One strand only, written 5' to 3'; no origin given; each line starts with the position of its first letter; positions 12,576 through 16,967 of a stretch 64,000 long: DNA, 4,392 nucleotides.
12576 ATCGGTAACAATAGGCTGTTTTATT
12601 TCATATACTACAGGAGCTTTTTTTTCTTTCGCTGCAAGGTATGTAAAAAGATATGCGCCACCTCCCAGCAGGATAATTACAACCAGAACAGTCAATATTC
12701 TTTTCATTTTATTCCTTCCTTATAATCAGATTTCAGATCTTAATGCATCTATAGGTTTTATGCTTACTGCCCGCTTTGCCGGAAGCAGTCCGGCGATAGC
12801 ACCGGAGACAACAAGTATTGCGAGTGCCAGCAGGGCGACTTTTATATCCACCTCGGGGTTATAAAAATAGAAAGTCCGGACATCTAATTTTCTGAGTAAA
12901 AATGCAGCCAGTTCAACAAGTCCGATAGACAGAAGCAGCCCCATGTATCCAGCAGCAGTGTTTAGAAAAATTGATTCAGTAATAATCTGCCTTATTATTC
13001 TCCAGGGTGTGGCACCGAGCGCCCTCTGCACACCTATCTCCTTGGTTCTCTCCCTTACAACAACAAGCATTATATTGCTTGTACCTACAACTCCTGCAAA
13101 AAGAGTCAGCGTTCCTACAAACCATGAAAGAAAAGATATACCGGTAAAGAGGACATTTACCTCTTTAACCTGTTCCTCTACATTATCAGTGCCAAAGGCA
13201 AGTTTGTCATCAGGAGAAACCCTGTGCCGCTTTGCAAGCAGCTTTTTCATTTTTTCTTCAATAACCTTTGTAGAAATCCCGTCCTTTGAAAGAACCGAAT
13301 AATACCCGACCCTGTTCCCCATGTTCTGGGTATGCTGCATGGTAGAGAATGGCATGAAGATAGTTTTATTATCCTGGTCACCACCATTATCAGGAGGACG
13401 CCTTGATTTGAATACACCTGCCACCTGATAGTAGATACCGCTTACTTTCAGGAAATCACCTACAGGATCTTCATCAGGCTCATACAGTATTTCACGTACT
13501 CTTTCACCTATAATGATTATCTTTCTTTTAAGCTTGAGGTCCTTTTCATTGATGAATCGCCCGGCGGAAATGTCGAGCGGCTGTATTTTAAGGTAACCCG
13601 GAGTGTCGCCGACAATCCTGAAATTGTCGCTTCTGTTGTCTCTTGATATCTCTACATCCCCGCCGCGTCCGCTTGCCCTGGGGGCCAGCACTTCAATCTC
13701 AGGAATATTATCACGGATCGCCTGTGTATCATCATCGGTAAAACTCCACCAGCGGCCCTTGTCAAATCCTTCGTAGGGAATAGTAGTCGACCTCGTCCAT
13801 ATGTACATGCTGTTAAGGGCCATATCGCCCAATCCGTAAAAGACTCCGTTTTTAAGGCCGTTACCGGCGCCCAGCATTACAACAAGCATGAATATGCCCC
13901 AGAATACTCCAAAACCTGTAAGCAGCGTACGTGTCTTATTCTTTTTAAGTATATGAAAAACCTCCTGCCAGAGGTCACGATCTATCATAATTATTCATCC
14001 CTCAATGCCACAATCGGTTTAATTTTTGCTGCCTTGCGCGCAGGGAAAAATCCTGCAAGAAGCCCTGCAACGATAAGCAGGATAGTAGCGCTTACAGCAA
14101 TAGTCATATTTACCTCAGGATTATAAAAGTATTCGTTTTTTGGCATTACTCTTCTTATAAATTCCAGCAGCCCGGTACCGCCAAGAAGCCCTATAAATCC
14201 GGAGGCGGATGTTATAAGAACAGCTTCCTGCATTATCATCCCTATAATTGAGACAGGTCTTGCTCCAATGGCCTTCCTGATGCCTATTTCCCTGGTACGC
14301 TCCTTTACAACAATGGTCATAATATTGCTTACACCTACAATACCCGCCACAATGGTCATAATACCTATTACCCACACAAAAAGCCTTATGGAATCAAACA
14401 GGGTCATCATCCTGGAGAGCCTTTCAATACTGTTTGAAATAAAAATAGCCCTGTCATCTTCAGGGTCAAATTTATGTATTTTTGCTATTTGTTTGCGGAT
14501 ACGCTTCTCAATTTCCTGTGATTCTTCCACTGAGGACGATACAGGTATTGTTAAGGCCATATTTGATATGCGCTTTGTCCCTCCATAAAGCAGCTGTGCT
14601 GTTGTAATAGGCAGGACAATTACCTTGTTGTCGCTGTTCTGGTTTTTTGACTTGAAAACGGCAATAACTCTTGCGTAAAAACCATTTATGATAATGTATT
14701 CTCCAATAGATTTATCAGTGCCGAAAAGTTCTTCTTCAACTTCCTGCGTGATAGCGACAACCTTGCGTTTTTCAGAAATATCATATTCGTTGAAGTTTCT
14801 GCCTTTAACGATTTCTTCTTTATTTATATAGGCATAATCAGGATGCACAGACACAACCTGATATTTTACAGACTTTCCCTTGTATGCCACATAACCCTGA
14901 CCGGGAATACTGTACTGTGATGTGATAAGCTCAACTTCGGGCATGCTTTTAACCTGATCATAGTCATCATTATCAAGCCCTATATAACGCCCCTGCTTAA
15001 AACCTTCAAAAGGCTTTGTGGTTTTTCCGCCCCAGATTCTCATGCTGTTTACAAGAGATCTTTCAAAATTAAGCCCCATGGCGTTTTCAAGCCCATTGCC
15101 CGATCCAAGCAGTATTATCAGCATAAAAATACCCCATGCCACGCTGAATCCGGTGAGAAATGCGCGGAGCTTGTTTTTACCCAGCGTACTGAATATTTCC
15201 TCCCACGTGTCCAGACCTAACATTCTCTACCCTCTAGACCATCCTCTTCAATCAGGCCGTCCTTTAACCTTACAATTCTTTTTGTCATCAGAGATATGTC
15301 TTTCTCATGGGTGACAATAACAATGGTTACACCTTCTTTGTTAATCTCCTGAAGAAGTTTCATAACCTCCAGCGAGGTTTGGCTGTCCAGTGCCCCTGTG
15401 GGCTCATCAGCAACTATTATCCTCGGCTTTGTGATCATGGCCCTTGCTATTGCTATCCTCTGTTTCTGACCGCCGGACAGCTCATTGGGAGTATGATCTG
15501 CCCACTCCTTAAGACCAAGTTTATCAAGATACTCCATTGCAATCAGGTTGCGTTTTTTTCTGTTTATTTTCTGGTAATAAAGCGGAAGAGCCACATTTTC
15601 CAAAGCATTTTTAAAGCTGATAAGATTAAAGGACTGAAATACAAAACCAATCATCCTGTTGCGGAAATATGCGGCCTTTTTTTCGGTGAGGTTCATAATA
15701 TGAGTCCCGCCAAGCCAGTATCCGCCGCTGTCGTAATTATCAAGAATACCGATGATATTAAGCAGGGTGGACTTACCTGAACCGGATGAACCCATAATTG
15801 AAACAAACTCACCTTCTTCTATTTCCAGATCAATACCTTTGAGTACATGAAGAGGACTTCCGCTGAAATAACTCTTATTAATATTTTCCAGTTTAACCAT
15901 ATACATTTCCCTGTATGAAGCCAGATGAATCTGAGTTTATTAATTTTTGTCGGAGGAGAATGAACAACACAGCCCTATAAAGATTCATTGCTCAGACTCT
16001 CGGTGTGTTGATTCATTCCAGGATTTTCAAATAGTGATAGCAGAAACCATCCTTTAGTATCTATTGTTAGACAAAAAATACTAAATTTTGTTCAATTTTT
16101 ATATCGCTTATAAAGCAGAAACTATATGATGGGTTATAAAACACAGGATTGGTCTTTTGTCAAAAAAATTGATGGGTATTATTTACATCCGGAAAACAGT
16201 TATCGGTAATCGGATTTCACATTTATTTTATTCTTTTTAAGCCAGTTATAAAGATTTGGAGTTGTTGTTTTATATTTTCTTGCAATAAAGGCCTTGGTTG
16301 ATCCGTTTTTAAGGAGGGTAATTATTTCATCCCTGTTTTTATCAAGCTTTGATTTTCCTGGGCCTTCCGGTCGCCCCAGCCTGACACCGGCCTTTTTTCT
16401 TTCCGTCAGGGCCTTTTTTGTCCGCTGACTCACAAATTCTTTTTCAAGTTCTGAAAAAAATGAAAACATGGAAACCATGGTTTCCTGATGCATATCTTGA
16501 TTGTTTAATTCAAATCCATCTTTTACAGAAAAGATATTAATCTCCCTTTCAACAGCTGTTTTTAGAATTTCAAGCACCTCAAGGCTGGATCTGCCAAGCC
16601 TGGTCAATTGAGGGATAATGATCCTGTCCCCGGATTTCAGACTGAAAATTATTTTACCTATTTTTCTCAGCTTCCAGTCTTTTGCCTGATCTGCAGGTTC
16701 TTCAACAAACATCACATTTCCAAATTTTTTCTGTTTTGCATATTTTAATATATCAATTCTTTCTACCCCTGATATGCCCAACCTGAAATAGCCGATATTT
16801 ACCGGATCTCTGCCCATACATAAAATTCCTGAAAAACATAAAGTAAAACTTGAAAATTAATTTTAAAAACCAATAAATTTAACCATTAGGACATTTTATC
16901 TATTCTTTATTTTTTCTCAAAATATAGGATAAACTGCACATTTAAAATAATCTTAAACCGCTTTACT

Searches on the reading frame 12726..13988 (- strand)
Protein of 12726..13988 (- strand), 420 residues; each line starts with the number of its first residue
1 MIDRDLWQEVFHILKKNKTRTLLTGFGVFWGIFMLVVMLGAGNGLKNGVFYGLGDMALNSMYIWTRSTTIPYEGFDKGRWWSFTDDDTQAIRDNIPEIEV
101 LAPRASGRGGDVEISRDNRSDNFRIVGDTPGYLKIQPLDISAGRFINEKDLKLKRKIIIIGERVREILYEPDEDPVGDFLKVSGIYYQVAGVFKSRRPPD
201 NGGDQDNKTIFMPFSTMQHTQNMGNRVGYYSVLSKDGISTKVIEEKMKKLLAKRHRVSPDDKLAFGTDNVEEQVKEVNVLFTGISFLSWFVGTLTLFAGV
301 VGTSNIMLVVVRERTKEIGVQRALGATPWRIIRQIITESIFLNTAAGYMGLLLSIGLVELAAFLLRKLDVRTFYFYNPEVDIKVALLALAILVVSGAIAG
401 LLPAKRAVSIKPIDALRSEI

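Call 77: search_protein_families(library=pfam, proteins=[window:12726-13988:-], max_evalue=0.00001)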
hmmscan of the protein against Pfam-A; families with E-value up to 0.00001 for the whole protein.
window:12726-13988:- (420 aa): 2 families
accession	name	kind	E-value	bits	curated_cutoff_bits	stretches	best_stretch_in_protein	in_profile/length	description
PF12704.14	MacB_PCD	-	2e-34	120.2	27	1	21-249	1-206/207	MacB-like periplasmic core domain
PF02687.27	FtsX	-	3.1e-16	60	25.5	1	290-412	2-120/120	FtsX-like permease C-terminal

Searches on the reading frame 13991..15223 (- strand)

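Call 77: search_protein_families(library=pfam, proteins=[window:13991-15223:-], max_evalue=0.00001)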
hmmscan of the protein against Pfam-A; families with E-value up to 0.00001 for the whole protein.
window:13991-15223:- (410 aa): 2 families
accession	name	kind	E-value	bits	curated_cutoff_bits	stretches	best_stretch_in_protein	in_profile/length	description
PF12704.14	MacB_PCD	-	1.1e-25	91.5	27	1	22-234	2-199/207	MacB-like periplasmic core domain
PF02687.27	FtsX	-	3.7e-19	69.4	25.5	1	285-403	2-120/120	FtsX-like permease C-terminal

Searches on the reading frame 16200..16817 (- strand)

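Call 35: search_protein_families(library=pfam, proteins=[window:16200-16817:-], max_evalue=0.001)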
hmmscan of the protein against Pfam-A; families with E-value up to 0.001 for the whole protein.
window:16200-16817:- (205 aa): 1 family
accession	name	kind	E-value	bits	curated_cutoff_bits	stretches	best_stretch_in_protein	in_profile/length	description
PF00239.26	Resolvase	-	1.5e-17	64.4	23.3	1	22-145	22-144/145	Resolvase, N terminal domain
